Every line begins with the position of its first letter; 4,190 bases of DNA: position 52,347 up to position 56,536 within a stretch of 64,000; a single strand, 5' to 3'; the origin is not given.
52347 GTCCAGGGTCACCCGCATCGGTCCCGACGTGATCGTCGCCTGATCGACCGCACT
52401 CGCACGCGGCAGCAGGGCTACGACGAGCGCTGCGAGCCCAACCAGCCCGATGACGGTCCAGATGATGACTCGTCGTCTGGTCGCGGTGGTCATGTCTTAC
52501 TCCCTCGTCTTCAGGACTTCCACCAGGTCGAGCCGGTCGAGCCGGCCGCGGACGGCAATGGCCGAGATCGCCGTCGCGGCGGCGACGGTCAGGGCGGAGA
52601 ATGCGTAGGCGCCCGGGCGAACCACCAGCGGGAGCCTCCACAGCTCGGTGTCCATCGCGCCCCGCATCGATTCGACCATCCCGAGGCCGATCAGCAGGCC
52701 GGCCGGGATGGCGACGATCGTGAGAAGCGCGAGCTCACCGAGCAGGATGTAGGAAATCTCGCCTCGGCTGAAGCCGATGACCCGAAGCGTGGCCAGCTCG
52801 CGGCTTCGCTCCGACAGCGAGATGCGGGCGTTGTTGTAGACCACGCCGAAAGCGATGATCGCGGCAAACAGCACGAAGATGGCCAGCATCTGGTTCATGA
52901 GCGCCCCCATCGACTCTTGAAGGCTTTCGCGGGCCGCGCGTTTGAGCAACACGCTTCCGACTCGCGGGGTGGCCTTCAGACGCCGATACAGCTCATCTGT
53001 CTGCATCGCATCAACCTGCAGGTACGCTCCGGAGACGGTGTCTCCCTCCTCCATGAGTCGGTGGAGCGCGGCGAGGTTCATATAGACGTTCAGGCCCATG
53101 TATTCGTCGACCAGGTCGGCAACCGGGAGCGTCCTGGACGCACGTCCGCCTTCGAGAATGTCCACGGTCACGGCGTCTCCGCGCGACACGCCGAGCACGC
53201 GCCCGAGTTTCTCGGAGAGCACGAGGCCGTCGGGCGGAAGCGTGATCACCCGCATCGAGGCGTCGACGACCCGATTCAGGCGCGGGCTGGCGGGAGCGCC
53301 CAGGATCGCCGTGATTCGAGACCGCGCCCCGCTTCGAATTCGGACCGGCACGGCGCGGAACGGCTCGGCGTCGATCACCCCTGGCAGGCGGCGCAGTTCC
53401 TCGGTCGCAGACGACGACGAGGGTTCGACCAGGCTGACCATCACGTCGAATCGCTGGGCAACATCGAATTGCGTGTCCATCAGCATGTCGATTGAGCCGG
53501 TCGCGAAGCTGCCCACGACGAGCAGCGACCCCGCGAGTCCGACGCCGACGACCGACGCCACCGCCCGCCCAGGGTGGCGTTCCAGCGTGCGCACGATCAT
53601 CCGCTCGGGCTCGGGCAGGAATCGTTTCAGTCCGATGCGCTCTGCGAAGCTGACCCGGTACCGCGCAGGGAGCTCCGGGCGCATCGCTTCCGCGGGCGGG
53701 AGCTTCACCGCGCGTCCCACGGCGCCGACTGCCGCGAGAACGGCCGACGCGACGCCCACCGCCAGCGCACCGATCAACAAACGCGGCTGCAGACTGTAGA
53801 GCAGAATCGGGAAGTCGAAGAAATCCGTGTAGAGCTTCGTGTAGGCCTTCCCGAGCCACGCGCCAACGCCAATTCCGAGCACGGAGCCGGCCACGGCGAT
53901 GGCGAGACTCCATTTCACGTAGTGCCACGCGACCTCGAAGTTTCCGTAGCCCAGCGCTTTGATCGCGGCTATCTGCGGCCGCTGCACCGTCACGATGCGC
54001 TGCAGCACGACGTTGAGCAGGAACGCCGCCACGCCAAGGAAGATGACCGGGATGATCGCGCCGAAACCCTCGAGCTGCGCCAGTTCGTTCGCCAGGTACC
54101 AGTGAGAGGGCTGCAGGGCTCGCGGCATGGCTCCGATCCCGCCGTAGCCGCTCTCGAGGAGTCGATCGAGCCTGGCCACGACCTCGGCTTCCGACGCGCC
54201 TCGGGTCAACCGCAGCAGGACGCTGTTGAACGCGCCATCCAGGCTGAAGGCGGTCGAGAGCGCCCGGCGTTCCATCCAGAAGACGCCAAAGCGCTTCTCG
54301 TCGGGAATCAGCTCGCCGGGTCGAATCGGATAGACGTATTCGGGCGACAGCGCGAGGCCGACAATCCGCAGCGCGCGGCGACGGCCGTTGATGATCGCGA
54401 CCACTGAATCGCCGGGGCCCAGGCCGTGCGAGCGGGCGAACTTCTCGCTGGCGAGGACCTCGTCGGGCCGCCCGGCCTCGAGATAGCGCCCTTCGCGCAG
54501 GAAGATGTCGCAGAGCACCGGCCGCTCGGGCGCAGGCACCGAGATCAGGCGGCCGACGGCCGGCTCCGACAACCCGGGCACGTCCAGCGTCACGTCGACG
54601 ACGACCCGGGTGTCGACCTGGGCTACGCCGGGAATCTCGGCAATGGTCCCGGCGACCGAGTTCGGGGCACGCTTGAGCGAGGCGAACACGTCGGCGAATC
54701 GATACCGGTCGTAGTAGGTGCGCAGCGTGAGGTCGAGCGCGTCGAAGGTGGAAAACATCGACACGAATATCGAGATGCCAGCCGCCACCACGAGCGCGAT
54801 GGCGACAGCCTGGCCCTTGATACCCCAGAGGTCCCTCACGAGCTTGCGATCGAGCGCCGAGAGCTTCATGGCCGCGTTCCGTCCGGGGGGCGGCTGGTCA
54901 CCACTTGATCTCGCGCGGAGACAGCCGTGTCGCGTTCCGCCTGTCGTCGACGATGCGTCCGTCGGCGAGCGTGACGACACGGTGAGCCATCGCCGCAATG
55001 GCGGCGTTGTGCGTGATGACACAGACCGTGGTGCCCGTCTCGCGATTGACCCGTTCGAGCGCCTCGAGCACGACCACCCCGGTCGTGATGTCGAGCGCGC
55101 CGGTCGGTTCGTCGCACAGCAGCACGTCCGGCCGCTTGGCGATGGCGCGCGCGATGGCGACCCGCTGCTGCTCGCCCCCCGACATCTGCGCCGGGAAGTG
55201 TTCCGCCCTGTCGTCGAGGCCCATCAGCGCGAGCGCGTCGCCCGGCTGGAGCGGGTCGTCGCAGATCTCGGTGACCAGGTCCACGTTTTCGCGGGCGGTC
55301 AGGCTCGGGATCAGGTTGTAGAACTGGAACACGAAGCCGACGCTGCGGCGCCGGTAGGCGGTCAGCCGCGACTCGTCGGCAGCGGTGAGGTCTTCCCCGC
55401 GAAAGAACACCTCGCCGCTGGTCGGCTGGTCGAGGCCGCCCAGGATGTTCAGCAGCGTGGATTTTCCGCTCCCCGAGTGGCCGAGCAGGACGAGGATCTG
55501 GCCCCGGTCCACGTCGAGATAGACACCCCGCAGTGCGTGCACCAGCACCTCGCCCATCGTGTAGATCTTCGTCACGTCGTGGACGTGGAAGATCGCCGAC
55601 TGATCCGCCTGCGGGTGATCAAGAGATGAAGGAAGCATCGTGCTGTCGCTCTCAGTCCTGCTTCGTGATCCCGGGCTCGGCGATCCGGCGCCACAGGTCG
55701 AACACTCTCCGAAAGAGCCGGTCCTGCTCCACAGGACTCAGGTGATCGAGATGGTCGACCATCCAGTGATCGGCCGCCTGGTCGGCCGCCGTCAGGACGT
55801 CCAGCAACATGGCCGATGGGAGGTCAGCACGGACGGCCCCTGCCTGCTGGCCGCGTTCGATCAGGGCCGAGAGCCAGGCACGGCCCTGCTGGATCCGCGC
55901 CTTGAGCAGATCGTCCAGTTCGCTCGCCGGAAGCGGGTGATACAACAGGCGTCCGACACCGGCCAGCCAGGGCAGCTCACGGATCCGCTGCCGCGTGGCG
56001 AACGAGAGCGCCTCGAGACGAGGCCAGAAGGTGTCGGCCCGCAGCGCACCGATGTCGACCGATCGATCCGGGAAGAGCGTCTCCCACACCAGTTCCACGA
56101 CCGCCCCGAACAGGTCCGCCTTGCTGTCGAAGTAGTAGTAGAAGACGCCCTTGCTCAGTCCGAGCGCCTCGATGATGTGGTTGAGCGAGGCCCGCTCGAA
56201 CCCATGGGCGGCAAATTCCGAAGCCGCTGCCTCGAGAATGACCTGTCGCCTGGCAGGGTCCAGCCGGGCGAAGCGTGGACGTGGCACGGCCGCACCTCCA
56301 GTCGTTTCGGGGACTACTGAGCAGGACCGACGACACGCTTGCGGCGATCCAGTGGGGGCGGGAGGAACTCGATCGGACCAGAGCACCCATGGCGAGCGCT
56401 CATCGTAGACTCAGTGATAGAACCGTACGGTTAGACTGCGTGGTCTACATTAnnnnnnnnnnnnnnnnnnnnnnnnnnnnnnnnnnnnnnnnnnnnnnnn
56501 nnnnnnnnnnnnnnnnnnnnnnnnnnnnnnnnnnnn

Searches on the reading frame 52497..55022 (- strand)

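Call 6: search_protein_families(library=pfam, proteins=[window:52497-55022:-], max_evalue=0.001)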
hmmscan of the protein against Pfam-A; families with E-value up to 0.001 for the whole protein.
window:52497-55022:- (841 aa): 1 family
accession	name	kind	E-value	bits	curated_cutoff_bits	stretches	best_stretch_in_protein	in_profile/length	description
PF02687.27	FtsX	-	1.9e-29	102.6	25.5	2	715-825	2-112/120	FtsX-like permease C-terminal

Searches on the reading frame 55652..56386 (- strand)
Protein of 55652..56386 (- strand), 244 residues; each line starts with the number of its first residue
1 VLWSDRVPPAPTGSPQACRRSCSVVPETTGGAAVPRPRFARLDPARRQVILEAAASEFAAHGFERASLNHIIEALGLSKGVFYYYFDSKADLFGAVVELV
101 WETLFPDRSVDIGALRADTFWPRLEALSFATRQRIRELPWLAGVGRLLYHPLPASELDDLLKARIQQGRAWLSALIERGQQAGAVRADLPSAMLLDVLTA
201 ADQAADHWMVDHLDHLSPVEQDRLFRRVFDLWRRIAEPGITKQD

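Call 6: search_protein_families(library=pfam, proteins=[window:55652-56386:-], max_evalue=0.001)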
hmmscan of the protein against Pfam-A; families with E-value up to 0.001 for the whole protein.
window:55652-56386:- (244 aa): 3 families
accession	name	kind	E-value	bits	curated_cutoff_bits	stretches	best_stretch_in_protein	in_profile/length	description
PF00440.29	TetR_N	-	2.7e-15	56.3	24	1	50-96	1-47/47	Bacterial regulatory proteins, tetR family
PF21597.2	TetR_C_43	-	2.6e-05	24.8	27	1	159-207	36-84/105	Transcriptional regulator SbtR-like, C-terminal domain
PF16859.10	TetR_C_11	-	0.00061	20.6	32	0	155-200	42-88/113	Tetracyclin repressor-like, C-terminal domain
